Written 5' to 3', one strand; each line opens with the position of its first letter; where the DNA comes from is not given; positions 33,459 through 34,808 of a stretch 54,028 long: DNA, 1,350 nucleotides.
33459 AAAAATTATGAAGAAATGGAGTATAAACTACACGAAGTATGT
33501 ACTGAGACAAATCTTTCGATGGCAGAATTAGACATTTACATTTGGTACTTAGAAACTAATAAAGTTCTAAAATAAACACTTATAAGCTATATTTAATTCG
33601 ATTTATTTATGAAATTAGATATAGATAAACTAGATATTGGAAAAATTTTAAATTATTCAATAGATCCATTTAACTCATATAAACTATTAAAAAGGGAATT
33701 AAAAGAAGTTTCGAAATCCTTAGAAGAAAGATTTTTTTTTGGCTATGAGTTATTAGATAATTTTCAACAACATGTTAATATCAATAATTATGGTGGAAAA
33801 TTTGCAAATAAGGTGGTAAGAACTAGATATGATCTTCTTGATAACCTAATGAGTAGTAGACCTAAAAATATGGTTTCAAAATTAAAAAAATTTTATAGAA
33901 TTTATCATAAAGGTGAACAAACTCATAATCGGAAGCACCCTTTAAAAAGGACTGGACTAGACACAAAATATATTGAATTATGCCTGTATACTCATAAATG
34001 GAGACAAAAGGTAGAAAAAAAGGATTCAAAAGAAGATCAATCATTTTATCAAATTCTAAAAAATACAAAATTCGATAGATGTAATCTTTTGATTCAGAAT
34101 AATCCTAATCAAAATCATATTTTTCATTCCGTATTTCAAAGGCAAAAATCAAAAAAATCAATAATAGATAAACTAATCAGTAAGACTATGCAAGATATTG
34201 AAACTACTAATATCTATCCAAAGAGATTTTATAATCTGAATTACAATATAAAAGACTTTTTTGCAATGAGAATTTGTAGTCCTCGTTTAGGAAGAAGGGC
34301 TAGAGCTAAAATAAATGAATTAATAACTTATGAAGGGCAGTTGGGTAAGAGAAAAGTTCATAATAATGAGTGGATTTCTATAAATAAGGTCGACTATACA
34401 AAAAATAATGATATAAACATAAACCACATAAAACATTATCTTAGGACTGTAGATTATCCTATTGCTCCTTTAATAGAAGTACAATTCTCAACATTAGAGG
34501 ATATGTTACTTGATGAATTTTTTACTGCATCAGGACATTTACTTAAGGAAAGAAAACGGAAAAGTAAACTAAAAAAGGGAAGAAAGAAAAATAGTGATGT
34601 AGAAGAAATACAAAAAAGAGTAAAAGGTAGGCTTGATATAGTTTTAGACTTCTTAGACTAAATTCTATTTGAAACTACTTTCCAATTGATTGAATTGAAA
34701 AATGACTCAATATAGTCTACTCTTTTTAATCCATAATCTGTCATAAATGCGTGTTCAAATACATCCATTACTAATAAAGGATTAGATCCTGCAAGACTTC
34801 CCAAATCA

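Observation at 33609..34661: Orphan RelA/SpoT-type small alarmone synthetase-like protein in an archaeon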

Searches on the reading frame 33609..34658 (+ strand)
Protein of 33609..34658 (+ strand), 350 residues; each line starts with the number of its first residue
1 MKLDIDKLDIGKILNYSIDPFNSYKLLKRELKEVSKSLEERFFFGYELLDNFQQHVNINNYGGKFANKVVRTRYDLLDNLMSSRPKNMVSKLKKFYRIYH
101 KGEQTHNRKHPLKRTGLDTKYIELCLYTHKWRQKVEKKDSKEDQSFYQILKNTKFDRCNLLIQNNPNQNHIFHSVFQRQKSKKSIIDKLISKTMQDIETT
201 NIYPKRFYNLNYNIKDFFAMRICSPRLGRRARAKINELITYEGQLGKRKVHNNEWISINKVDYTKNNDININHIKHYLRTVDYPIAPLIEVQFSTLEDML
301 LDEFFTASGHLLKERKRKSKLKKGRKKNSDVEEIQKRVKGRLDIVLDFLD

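Call 3: search_protein_families(library=pfam, proteins=[window:33609-34658:+], max_evalue=10)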
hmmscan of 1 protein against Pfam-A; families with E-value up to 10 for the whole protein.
window:33609-34658:+ (350 aa): 2 families
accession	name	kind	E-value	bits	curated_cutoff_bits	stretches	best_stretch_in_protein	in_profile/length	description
PF17776.6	NLRC4_HD2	-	0.045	14.7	33.1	1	301-349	4-58/121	NLRC4 helical domain HD2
PF04607.23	RelA_SpoT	-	4.4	8.1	27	1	177-299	1-95/113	Region found in RelA / SpoT proteins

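Call 4: search_protein_families(library=ncbifam, proteins=[window:33609-34658:+], max_evalue=10)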
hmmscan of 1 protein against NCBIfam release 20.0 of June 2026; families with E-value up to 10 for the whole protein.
window:33609-34658:+ (350 aa): 0 families

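Call 5: search_solved_structures(query=window:33609-34658:+, max_evalue=10, show_alignments=3)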
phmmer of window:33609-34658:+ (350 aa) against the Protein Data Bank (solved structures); distinct sequences matched with E-value up to 10: 1.
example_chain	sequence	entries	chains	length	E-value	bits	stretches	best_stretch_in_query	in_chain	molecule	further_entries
6jui_A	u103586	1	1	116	0.085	15.3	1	224-310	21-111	Pre-mRNA-splicing factor CEF1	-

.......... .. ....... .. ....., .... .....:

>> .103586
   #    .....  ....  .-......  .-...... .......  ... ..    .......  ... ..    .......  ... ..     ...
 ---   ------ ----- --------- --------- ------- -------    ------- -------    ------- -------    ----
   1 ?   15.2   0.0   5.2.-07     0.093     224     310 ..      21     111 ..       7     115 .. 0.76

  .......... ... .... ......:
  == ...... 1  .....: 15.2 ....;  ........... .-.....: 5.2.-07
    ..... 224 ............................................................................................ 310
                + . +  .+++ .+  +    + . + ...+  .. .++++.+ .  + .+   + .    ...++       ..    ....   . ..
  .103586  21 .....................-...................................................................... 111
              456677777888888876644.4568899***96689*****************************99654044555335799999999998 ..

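Call 6: find_homologous_proteins(query=window:33609-34658:+, max_evalue=0.001)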
Query window:33609-34658:+ (350 aa): 8 proteins with E <= 0.001 among 2158 candidates.
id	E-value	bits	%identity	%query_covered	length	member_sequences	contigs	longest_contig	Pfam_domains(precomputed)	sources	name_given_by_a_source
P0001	4.2e-151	521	66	99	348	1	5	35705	-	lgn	-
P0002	2.6e-150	518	66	99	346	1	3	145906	-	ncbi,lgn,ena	-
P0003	1.2e-148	513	67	98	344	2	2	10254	-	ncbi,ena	-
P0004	7.2e-138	477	64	100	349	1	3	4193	-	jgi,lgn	jgi:hypothetical protein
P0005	1.6e-99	351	72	61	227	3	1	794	-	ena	-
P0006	8.3e-46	175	36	89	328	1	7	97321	-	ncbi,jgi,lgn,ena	-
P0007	7.6e-44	168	37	97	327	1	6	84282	-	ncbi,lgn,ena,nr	ncbi:hypothetical protein H8D83_01835 [Candidatus Woesearchaeota archaeon]|nr:hypothetical protein [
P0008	1.8e-36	144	30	97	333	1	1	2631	-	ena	-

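Call 8: search_solved_structures(query=A1, max_evalue=10, show_alignments=3)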
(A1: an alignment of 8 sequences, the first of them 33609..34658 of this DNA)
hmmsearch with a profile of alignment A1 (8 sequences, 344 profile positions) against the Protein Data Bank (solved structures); distinct sequences matched with E-value up to 10: 3.
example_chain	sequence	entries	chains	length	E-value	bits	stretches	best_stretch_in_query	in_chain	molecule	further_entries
7o21_A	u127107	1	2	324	0.012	17.8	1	102-224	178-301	Uncharacterized conserved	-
6jui_A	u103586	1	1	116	0.52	12.5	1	214-305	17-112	Pre-mRNA-splicing factor CEF1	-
9clz_0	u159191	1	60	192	1.4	11.1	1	169-222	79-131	I3-A6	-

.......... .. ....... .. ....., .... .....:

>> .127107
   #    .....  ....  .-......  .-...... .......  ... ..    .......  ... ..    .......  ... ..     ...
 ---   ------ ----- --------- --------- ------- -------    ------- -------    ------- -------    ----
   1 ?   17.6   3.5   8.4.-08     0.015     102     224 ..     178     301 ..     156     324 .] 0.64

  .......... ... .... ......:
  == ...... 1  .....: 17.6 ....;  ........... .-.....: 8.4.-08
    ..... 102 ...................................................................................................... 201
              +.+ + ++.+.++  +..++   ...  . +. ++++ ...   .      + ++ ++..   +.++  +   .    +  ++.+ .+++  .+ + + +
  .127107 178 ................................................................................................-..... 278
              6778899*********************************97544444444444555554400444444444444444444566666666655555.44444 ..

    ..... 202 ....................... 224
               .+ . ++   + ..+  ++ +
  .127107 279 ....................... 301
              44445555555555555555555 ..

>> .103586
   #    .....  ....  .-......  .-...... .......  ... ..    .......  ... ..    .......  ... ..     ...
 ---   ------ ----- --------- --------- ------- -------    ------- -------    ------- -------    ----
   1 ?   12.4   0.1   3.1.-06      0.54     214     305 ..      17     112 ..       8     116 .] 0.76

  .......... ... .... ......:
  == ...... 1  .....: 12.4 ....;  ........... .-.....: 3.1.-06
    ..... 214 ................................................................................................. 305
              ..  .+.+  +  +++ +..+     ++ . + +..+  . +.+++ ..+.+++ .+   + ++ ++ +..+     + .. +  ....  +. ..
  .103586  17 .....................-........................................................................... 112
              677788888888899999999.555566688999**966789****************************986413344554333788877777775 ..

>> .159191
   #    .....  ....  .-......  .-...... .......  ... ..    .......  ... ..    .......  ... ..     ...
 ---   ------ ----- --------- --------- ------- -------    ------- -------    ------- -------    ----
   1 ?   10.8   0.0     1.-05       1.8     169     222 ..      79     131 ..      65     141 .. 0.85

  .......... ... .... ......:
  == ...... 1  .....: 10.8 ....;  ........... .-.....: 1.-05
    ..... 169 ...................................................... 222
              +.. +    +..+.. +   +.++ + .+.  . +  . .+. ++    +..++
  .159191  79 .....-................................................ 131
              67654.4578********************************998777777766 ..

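Call 14: find_encoding_contigs(protein=P0007, flank=6000, max_places=4)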
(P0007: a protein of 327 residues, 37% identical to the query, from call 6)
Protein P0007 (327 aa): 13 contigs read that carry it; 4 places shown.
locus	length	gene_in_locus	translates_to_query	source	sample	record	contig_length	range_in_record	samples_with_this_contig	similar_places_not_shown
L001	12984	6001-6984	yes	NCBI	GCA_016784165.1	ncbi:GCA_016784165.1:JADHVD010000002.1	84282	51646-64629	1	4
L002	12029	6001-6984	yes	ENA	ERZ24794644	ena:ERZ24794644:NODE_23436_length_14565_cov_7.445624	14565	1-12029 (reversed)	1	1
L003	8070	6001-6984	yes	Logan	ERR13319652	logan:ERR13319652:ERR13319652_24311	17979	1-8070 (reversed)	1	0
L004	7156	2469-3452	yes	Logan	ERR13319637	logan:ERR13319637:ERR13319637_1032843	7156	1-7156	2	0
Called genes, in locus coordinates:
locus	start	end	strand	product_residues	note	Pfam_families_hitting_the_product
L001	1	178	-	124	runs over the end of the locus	PF09845:OapC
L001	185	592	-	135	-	PF09846:OapB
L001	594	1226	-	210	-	PF08477:Roc (faint), PF00025:Arf (faint), PF00009:GTP_EFTU (faint), PF00735:Septin (weak), PF00004:AAA (weak), PF00071:Ras (faint), PF01926:MMR_HSR1, PF02421:FeoB_N (weak)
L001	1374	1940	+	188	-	-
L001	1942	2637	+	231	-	PF11848:DUF3368 (weak)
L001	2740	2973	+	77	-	-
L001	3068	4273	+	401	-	PF00149:Metallophos, PF12850:Metallophos_2 (weak)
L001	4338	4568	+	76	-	-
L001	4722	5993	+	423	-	-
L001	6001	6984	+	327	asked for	-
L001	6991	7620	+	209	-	-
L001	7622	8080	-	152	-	PF17833:pre-PUA_NIP7 (faint), PF13636:Methyltranf_PUA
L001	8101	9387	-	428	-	PF18195:GatD_N, PF00710:Asparaginase, PF17763:Asparaginase_C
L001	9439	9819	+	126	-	-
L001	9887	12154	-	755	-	PF02359:CDC48_N, PF02933:CDC48_2, PF05496:RuvB_N (weak), PF13191:AAA_16 (weak), PF00004:AAA, PF17862:AAA_lid_3, PF00004:AAA, PF17862:AAA_lid_3, +28 more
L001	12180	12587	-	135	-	-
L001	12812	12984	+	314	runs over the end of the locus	PF01916:DS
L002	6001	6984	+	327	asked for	-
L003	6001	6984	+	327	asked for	-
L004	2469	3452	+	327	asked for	-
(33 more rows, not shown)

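Call 15: find_encoding_contigs(protein=P0002, flank=6000, max_places=4)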
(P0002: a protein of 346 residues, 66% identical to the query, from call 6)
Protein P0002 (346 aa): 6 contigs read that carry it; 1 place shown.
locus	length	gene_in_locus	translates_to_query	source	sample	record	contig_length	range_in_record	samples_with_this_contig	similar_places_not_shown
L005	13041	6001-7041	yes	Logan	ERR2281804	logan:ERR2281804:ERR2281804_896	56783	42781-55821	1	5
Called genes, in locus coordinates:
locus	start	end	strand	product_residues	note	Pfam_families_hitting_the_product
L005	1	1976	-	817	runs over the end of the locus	PF03190:Thioredox_DsbH, PF13098:Thioredoxin_2 (faint), PF13899:Thioredoxin_7 (weak), PF02683:DsbD_TM, PF13386:DsbD_2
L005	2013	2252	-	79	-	PF05016:ParE_toxin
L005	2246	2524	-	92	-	PF04014:MazE_antitoxin (weak)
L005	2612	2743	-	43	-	-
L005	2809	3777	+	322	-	PF13688:Reprolysin_5 (weak)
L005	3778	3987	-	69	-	-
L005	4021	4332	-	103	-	-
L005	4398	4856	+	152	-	PF00578:AhpC-TSA, PF08534:Redoxin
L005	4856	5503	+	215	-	PF22175:Ogg-HhH (weak), PF00730:HhH-GPD, PF00633:HHH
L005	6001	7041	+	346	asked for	-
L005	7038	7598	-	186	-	PF02777:Sod_Fe_C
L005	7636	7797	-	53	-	-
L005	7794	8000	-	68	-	PF09834:DUF2061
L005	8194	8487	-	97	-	PF00313:CSD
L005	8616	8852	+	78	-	-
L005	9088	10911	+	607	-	PF13522:GATase_6, PF13537:GATase_7, PF01380:SIS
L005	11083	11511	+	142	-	-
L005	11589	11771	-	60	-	-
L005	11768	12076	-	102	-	PF00338:Ribosomal_S10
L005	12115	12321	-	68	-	-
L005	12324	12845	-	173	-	PF20600:ExoX-like_C (weak)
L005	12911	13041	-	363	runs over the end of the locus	?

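Call 16: predict_structure(alignment_id=A1)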
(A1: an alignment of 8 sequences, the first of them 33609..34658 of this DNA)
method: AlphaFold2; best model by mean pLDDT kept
length: 350 residues; sequences in the alignment: 8
mean_pLDDT: 43.7   pTM: 0.37
mean pLDDT of the five models: 43.7, 40.2, 40.0, 38.1, 38.1
residues with pLDDT >= 90: 0; 70-90: 11; 50-70: 64; < 50: 275
segments of 3 or more residues with pLDDT < 50: 1-109, 111-113, 116-219, 268-270, 300-329, 331-350
pLDDT, mean of each block of 10 residues (from residue 1): 36 35 39 40 41 43 36 34 37 42 45 47 39 37 37 28 33 39 43 44 39 41 56 62 60 65 63 67 54 56 37 35 45 42 35
secondary structure, 60 per line:
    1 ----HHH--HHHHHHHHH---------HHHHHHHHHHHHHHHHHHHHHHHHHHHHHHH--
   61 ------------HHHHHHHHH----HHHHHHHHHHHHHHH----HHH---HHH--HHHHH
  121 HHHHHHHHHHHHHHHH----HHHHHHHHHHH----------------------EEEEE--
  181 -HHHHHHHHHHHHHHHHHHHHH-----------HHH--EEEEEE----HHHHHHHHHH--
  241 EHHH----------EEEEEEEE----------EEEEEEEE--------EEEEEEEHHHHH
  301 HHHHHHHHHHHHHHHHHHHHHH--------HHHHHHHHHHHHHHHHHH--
elements in order: H10-18 H28-58 H73-81 H86-100 H116-136 H141-151 E174-178 H182-202 E219-224 H229-238 E255-262 E273-280 E289-295 H296-322 H331-348

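Call 17: search_protein_representatives(alignment_id=A1)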
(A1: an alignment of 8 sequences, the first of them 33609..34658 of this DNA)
Query: 8 sequences, 344 profile positions. Proteins with E-value up to 0.001 (for the whole library): 36; up to 1e-10: 30; up to 1e-30: 11. The best 36 are listed.
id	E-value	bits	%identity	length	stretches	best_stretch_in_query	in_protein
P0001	7.0e-174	594.2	-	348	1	1-342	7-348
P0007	1.3e-140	484.8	-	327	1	1-343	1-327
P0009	1.8e-84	300.2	-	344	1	4-343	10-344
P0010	7.9e-69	248.7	-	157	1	188-344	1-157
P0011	1.4e-42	162.4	-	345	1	4-343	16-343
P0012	5.1e-41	157.3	-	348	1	4-343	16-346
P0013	9.9e-40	153.0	-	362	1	30-343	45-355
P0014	6.5e-38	147.0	-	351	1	4-343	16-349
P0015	3.2e-35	138.2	-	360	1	4-342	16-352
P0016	3.7e-35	138.0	-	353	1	4-343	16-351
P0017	4.5e-35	137.7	-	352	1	4-343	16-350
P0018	6.1e-27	111.0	-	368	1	4-321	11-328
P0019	1.6e-26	109.6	-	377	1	4-341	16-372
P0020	1.4e-25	106.5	-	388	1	4-307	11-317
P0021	2.9e-24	102.2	-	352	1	4-340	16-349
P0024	7.4e-22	94.3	-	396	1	2-306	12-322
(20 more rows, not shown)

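Call 19: search_protein_families(library=pfam, alignment_id=A2, max_evalue=10)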
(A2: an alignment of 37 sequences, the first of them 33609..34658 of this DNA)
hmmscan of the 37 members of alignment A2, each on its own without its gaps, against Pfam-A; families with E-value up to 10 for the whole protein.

A. member 1, window:33609-34658:+ (350 aa): 2 families
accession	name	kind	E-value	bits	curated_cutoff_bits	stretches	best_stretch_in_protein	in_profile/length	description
PF17776.6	NLRC4_HD2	-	0.045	14.7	33.1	1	301-349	4-58/121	NLRC4 helical domain HD2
PF04607.23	RelA_SpoT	-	4.4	8.1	27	1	177-299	1-95/113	Region found in RelA / SpoT proteins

B. families by the number of members that match (of 37 scanned): 26 families (the first 25 are shown)
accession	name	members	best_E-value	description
PF04607.23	RelA_SpoT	5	4.1e-05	Region found in RelA / SpoT proteins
PF25297.1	DUF7878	2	0.0013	Domain of unknown function (DUF7878)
PF25322.2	RBD_SIN1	2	0.0066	SIN1 Ras-binding domain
PF13047.11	DUF3907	1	0.00089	Protein of unknown function (DUF3907)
PF23067.1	MG280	1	0.01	Uncharacterised protein MG280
PF07389.17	Pox_B6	1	0.017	Vaccinia B6 protein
PF21610.2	FlgA_N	1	0.02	Flagellar protein FlgA, N-terminal domain-like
PF23772.1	Phage_g100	1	0.029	Phage g100-like protein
PF01601.21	CoV_S2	1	0.033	Coronavirus spike glycoprotein S2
PF17776.6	NLRC4_HD2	1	0.045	NLRC4 helical domain HD2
PF05434.16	Tmemb_9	1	0.058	TMEM9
PF17996.7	CE2_N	1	0.06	Carbohydrate esterase 2 N-terminal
PF06008.19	Laminin_I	1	0.072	Laminin Domain I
PF23338.1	PTHB1_hp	1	0.092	PTHB1 hairpin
PF05973.20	Gp49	1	0.096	Phage derived protein Gp49-like (DUF891)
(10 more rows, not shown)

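Call 20: find_homologous_proteins(query=A2, max_evalue=0.001)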
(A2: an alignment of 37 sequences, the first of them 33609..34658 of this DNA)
Query A2 (37 sequences) (350 aa, profile of the alignment): 9 proteins with E <= 0.001 among 8000 candidates.
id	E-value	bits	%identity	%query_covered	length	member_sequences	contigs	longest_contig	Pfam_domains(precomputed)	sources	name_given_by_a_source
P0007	2.9e-109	383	37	97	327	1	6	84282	-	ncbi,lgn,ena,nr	ncbi:hypothetical protein H8D83_01835 [Candidatus Woesearchaeota archaeon]|nr:hypothetical protein [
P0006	2.9e-106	374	36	89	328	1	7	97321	-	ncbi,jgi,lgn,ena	-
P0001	7.9e-104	366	66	99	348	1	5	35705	-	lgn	-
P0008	8.0e-103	362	30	97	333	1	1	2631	-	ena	-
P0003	3.0e-100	354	67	98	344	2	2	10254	-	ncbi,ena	-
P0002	5.0e-99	350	66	99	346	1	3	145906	-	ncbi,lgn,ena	-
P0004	7.9e-99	349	64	100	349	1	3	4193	-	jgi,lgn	jgi:hypothetical protein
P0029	1.8e-69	253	26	44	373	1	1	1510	-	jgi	-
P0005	2.6e-57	213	72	61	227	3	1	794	-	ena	-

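Call 24: find_related_loci(query=A1, collection=genome_contigs, flank=7000)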
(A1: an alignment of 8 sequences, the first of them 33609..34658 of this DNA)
Query A1 (350 aa) in genome_contigs; peptide patterns used: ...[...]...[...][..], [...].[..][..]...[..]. (x = any residue, [..] = any of these).
47 stretches matched a pattern; 5 encode a relative of the query (tblastn E <= 1e-3); 4 distinct loci.
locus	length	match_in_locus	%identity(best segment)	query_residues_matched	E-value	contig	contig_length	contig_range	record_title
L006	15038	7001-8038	66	1-348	5e-155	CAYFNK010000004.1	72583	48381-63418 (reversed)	MAG TPA_asm: Candidatus Woesearchaeota archaeon isolate ERP019367_co1_17 genome assembly, contig: NODE_453_length_72583_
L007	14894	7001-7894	36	10-319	9e-49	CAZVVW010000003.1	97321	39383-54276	MAG TPA_asm: uncultured Methanosarcinales archaeon isolate binchicken_co141_318 genome assembly, contig: NODE_714_length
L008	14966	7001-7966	37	10-349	1e-48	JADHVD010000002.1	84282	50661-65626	MAG: Candidatus Woesearchaeota archaeon isolate BS150m-G63 BS-150m-C184, whole genome shotgun sequence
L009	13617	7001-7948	31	22-350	2e-38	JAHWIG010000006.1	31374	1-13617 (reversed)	MAG: Candidatus Woesearchaeota archaeon isolate Yap5000.bin1.9 contig_374, whole genome shotgun sequence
